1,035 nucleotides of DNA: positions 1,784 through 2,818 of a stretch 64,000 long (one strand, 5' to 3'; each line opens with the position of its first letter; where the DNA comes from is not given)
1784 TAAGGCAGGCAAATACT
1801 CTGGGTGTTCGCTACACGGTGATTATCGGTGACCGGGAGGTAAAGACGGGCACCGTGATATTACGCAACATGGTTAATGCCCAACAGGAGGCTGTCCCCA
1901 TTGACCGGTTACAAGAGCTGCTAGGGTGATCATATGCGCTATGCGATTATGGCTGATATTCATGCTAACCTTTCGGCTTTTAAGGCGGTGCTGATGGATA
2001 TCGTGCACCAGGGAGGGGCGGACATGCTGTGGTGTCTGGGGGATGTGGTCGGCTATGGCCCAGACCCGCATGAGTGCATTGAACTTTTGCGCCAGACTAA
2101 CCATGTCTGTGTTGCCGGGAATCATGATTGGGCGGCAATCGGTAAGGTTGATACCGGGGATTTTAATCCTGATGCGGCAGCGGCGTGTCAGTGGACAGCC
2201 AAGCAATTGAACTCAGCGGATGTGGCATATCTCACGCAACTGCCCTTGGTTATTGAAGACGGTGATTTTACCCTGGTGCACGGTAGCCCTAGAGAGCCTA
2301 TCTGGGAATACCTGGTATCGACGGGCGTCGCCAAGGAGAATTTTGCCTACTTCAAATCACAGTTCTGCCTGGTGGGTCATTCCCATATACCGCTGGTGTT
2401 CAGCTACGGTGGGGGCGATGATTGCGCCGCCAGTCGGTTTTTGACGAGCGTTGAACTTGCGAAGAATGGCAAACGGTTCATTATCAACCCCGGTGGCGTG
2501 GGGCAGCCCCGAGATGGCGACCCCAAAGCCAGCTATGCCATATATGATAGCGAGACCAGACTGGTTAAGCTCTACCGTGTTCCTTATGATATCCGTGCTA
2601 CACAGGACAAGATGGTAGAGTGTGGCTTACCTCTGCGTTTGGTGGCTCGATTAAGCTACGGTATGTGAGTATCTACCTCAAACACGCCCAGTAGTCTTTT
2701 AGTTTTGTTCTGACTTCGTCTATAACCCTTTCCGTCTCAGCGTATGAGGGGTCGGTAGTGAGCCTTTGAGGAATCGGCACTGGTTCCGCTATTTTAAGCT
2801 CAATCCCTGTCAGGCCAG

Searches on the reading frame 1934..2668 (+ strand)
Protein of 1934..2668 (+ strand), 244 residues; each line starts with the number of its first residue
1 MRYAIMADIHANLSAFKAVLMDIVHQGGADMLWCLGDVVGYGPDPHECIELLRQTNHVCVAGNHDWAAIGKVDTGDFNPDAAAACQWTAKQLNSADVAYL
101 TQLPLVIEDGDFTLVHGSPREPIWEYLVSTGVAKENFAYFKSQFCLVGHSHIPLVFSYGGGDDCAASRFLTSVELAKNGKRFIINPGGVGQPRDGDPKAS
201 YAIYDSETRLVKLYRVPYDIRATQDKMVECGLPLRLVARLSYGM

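Call 55: find_encoding_contigs(protein=window:1934-2668:+, flank=10000, max_places=2)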
Protein window:1934-2668:+ (244 aa): 7 contigs read that carry it; 2 places shown.
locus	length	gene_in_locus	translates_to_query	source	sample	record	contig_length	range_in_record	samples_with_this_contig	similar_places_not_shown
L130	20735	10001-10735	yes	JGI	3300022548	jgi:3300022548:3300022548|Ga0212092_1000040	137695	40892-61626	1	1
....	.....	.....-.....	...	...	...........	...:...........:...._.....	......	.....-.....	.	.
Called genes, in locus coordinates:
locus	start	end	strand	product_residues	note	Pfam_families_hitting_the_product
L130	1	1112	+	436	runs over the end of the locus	PF01882:DUF58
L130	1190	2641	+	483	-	PF13559:DUF4129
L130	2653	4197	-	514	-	PF00890:FAD_binding_2, PF01266:DAO (weak), PF03486:HI0933_like (faint), PF07992:Pyr_redox_2 (faint), PF02910:Succ_DH_flav_C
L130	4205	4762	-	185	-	PF05683:Fumerase_C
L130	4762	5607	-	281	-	PF05681:Fumerase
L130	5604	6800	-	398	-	PF02589:LUD_dom, PF13183:Fer4_8, PF13534:Fer4_17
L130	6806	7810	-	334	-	PF02754:CCG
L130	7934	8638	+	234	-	PF00027:cNMP_binding, PF13545:HTH_Crp_2, PF00325:Crp (weak)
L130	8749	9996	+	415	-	PF13393:tRNA-synt_His, PF00587:tRNA-synt_2b, PF13393:tRNA-synt_His, PF03129:HGTP_anticodon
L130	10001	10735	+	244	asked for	PF00149:Metallophos, PF12850:Metallophos_2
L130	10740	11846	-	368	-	PF00850:Hist_deacetyl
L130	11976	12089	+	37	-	-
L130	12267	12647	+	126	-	-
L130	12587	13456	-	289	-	PF01656:CbiA, PF02374:ArsA_ATPase, PF13614:AAA_31 (weak)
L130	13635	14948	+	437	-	PF05977:MFS_3, PF07690:MFS_1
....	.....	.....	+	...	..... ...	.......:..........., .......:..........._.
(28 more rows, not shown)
